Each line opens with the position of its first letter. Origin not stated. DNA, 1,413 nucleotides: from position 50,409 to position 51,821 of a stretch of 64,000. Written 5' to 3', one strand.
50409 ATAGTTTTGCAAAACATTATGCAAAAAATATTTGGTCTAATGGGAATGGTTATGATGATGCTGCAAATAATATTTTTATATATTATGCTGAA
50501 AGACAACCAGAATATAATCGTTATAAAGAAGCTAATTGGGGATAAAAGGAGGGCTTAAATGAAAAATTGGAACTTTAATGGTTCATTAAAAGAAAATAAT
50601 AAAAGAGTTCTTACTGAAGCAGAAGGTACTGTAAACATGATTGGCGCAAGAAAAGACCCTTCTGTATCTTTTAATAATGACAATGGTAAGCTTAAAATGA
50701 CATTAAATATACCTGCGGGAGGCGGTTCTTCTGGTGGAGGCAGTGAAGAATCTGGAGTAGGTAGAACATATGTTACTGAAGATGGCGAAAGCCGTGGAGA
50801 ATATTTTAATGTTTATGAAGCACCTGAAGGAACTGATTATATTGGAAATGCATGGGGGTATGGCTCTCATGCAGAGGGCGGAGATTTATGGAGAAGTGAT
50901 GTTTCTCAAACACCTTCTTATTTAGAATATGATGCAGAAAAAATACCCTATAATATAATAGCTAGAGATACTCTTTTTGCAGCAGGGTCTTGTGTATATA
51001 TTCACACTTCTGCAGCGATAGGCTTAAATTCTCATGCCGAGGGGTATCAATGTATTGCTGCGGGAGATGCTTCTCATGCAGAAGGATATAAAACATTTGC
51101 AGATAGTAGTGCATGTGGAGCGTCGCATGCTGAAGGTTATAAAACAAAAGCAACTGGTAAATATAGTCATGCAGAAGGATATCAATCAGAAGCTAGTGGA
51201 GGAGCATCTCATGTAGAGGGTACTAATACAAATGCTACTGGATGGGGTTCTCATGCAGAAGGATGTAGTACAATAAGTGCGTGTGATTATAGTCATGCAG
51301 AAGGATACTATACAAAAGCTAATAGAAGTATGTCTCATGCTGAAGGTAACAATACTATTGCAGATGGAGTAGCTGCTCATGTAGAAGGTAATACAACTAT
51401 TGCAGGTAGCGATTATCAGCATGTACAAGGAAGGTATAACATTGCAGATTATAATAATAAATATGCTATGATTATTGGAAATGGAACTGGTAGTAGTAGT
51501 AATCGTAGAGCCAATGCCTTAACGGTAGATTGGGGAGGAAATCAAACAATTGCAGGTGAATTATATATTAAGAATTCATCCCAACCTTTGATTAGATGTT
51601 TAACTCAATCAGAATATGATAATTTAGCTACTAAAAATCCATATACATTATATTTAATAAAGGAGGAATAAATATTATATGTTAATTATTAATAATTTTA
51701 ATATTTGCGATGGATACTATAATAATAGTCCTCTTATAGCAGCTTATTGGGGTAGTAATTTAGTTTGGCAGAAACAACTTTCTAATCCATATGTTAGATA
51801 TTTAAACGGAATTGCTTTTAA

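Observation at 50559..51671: Phage protein built from YadA-head/Hep_Hag-like SHAEGY repeats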

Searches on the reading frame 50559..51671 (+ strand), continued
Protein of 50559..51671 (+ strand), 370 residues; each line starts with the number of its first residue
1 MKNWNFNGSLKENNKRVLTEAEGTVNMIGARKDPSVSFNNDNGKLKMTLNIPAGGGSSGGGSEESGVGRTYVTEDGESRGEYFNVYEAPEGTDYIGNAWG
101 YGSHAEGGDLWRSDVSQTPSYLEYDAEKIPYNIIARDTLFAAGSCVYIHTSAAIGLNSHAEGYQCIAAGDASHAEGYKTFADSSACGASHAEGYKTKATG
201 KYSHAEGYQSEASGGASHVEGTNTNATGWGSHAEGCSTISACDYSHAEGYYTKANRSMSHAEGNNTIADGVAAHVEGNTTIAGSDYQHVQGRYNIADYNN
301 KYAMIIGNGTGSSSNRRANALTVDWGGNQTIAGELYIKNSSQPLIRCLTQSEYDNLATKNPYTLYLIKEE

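Call 73: find_related_loci(query=window:50559-51668:+, collection=genome_contigs, flank=3000)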
Query window:50559-51668:+ (370 aa) in genome_contigs; peptide patterns used: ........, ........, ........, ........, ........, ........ (x = any residue, [..] = any of these).
35 stretches matched a pattern; 5 encode a relative of the query (tblastn E <= 1e-3); 5 distinct loci.
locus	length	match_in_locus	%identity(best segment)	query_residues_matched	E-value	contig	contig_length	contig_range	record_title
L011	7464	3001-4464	51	150-335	2e-41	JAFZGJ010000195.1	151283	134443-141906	MAG: Lachnospiraceae bacterium isolate RGIG7742 Water_buffalos_Rectum-4__c308076, whole genome shotgun sequence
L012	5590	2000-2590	47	149-335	3e-40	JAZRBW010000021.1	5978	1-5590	MAG: Faecousia sp. isolate T1900045122_TC20190116.MAGScoT_cleanbin_000063 SGB_4846_k141_736449, whole genome shotgun seq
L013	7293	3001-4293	50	141-306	2e-31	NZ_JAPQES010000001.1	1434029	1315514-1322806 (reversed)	Clostridium ganghwense strain HY-42-06 spades_K_17_127_1, whole genome shotgun sequence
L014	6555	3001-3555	47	151-344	6e-31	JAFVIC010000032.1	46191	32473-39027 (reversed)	MAG: Akkermansia sp. isolate RGIG5191 Sheep_Cecum-1__c225154, whole genome shotgun sequence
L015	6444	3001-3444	44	81-335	9e-21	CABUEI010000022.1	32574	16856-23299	MAG TPA_asm: uncultured Ruminococcaceae bacterium isolate MGYG-HGUT-03927 genome assembly, contig: GUT_GENOME250816_22,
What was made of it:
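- On Phage tail fibre with Phage_tail_C end (Pfam PF24243): The host is unknown (call 73).
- Tried and rejected: The genome_contigs scan returned only distant repeat-domain relatives in Lachnospiraceae, Faecousia, Clostridium, Akkermansia and Ruminococcaceae genomes (call 73).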

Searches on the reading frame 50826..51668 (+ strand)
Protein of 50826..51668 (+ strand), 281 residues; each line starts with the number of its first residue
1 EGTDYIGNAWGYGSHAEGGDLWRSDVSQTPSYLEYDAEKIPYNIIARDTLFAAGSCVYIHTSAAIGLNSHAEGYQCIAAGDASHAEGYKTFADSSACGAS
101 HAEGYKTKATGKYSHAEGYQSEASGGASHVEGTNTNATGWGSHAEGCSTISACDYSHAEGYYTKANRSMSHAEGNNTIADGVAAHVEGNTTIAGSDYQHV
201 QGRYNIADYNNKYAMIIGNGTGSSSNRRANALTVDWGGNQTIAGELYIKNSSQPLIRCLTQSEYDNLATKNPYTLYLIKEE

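Call 33: predict_structure(alignment_id=A2)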
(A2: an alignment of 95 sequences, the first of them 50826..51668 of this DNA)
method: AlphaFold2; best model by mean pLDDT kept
length: 281 residues; sequences in the alignment: 95
mean_pLDDT: 84.5   pTM: 0.79
mean pLDDT of the five models: 84.5, 83.0, 82.7, 82.2, 80.7
residues with pLDDT >= 90: 176; 70-90: 52; 50-70: 14; < 50: 39
segments of 3 or more residues with pLDDT < 50: 1-5, 21-39, 45-57
pLDDT, mean of each block of 10 residues (from residue 1): 55 71 42 43 45 42 88 90 94 84 97 97 97 98 99 99 99 99 99 99 99 99 98 97 84 82 91 84 60
secondary structure, 60 per line:
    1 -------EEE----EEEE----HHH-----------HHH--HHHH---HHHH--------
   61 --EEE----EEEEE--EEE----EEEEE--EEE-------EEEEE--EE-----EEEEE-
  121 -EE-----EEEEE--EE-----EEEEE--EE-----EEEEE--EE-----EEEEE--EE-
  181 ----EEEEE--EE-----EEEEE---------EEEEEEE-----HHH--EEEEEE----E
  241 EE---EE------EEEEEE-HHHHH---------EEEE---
elements in order: E8-10 E15-18 H42-45 H49-52 E63-65 E70-74 E77-79 E84-88 E91-93 E101-105 E115-119 E129-133 E143-147 E157-161 E171-175 E185-189 E199-203 E213-219 E230-235 E240-242 E254-259 H261-265 E275-278
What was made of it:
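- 50844..50879 (+): First beta-roll coil, aa 96-107 (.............). Strands are predicted at model residues 8-10 and 15-18 (call 33).
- Fold: AF2 model 2 has pLDDT 84.5 and pTM 0.79 (call 33). Only a monomer was modelled (call 33). The structure model is confident (call 33).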

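Call 35: fold_search(model_id=the predicted structure, library=pdb)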
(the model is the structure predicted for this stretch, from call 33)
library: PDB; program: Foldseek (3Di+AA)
matches with E <= 10: 101; with E <= 0.001: 2
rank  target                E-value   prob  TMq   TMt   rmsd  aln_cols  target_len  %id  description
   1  7o23                  1.4e-04  1.00  0.34  0.29   7.5       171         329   27  C-terminal head domain of the trimeric autotransporter adhesin BpaC from Burkholderia pseudomallei fused to a GCN4 ancho (released 2022-06-29)
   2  9gh4_A                8.5e-04  1.00  0.43  0.48   8.6       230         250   23  Fusobacterium nucleatum adhesin CbpF (released 2025-04-02)
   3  9u93_A                3.3e-03  1.00  0.50  0.54   7.9       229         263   24  Cryo-EM structure of Fusobacterium nucleatum CbpF in complex with human CEACAM5 (released 2025-09-03)
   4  3wp8                  4.3e-03  1.00  0.32  0.29   6.5       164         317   27  Acinetobacter sp. Tol 5 AtaA C-terminal Ylhead fused to GCN4 adaptors (Chead) (released 2015-03-04)
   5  9gh5_A                5.5e-03  1.00  0.42  0.47   8.1       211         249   23  Complex of Fusobacterium nucleatum CbpF with human CEACAM1 (released 2025-04-02)
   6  2xqh                  2.5e-02  0.99  0.29  0.31   8.1       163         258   18  Crystal structure of an immunoglobulin-binding fragment of the trimeric autotransporter adhesin EibD (released 2011-07-20)
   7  3s6l_B                2.9e-02  1.00  0.29  0.50   7.9       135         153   24  Crystal structure of a YadA-like head domain of the trimeric autotransporter adhesin BoaA from Burkholderia pseudomall (released 2011-06-22)
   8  3ntn_A                4.1e-02  1.00  0.29  0.38   9.2       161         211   20  Crystal Structure of UspA1 head and neck domain from Moraxella catarrhalis (released 2011-07-06)
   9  1p9h                  5.0e-02  1.00  0.30  0.45   8.9       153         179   27  CRYSTAL STRUCTURE OF THE COLLAGEN-BINDING DOMAIN OF YERSINIA ADHESIN YadA (released 2004-03-23)
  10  3pr7_A                6.2e-02  1.00  0.42  0.41  12.1       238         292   16  Multi-functional and mechanosensitive receptor binding activity of the Moraxella catarrhalis adhesin UspA1 (released 2011-09-07)
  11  3ntn_B                7.9e-02  1.00  0.30  0.38   8.1       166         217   19  Crystal Structure of UspA1 head and neck domain from Moraxella catarrhalis (released 2011-07-06)
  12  5jxx_B                1.3e-01  0.09  0.14  0.14  12.2       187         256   12  Crystal structure of UDP-N-acetylglucosamine O-acyltransferase (LpxA) from Moraxella catarrhalis RH4. (released 2017-06-14)
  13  3s6l_A                2.2e-01  0.91  0.24  0.39   8.6       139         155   24  Crystal structure of a YadA-like head domain of the trimeric autotransporter adhesin BoaA from Burkholderia pseudomall (released 2011-06-22)
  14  3gq8                  3.1e-01  0.35  0.25  0.13  12.9       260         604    9  Crystal Structure of the Bacteriophage phi29 gene product 12 N-terminal fragment in complex with 2-(N-cyclohexylamino)et (released 2009-05-26)
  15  3d8v                  3.1e-01  0.15  0.17  0.12  10.1       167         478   10  Crystal structure of GlmU from Mycobacterium tuberculosis in complex with uridine-diphosphate-N-acetylglucosamine (released 2009-03-10)
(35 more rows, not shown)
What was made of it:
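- The Foldseek top 11 are all TAA heads at probability 1.0 (call 35). Foldseek rmsd values for model 2 are high, 6.5-9 A (call 35).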

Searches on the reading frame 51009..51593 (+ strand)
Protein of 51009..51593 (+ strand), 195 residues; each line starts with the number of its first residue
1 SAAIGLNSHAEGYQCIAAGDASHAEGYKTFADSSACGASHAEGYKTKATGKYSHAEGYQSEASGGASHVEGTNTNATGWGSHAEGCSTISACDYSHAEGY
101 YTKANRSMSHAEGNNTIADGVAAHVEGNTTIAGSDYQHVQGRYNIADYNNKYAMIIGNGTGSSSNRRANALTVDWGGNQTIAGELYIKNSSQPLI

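Call 67: search_protein_representatives(protein=window:51009-51593:+)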
Query: 195 residues. Proteins with E-value up to 0.001 (for the whole library): 22072; up to 1e-10: 15756; up to 1e-30: 4930. The best 150 are listed.
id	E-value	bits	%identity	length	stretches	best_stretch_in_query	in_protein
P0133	3.1e-183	621.0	49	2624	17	2-130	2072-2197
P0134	5.1e-165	561.6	51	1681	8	3-192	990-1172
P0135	2.8e-162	552.7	48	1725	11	2-187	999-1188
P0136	1.5e-161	550.3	53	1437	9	3-171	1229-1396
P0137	3.8e-160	545.8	48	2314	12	4-146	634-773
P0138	2.8e-159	542.9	49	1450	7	5-187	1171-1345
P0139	3.9e-159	542.5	42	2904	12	39-188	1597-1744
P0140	2.6e-158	539.7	47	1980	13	3-132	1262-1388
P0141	3.2e-155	529.7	52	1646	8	4-188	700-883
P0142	1.5e-153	524.3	48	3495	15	8-145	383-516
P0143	1.5e-152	521.0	50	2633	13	2-151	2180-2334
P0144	2.3e-152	520.4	50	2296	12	7-134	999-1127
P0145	5.7e-151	515.8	45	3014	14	3-181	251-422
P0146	1.4e-147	504.8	50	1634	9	5-143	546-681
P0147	2.7e-144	494.1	51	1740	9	38-192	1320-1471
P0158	1.8e-129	445.8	55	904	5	38-178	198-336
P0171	3.6e-122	421.9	51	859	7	7-187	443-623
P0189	3.6e-113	392.6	53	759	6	3-185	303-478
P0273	8.5e-95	332.7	51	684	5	13-182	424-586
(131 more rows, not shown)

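Call 75: search_protein_families(library=pfam, proteins=[P0133, P0134, P0136, P0158, P0171, P0189, P0273], max_evalue=0.001)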
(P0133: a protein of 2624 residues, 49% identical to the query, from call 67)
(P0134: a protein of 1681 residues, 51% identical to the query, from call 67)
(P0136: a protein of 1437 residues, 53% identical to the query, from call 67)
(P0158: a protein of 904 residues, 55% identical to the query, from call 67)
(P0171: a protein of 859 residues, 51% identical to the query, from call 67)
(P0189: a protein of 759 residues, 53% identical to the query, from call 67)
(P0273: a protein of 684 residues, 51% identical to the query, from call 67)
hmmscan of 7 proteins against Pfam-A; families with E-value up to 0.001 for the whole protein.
P0133 (2624 aa): 1 family
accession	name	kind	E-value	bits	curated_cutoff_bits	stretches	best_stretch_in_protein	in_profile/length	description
PF05658.19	YadA_head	-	1.6e-18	67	25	0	317-343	1-27/27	YadA head domain repeat (2 copies)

P0134 (1681 aa): 1 family
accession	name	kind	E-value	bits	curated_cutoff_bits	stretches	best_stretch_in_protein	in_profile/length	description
PF05658.19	YadA_head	-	1.7e-16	60.5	25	0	447-473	1-27/27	YadA head domain repeat (2 copies)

P0136 (1437 aa): 0 families

P0158 (904 aa): 1 family
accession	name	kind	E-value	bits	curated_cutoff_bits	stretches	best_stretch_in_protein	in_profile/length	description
PF05658.19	YadA_head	-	5.2e-07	30.3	25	0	414-440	1-27/27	YadA head domain repeat (2 copies)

P0171 (859 aa): 0 families

P0189 (759 aa): 1 family
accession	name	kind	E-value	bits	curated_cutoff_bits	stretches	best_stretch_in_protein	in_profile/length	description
PF05658.19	YadA_head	-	1.3e-10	41.7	25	0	408-432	1-25/27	YadA head domain repeat (2 copies)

P0273 (684 aa): 2 families
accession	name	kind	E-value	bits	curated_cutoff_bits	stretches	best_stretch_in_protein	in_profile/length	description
PF05658.19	YadA_head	-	3.8e-11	43.5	25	0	225-251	1-27/27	YadA head domain repeat (2 copies)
PF13884.11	Peptidase_S74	-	1.6e-09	38.3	22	1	595-650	1-57/58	Chaperone of endosialidase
